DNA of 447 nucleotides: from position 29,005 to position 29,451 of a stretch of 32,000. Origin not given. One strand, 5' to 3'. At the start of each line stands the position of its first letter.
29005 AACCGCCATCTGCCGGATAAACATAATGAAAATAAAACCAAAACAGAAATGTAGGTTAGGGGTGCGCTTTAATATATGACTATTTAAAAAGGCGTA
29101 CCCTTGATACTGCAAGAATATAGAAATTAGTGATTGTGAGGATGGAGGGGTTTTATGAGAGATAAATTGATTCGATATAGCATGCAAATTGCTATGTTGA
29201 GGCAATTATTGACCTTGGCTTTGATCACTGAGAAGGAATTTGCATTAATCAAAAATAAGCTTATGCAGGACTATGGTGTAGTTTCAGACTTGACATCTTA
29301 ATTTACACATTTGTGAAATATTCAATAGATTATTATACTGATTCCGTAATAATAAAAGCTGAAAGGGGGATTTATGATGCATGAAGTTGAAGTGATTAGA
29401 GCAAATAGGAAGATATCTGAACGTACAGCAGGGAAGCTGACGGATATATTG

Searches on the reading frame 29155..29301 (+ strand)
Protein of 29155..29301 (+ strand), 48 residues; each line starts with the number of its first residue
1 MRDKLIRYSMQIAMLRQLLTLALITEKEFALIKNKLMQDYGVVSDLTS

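Call 7: search_protein_families(library=pfam, proteins=[window:29155-29301:+])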
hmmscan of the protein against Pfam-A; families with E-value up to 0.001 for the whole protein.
window:29155-29301:+ (48 aa): 1 family
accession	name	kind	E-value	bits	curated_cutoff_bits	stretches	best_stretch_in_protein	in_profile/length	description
PF20612.3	SHOCT_2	-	2.4e-06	28.1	24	1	4-43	8-47/53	SHOCT domain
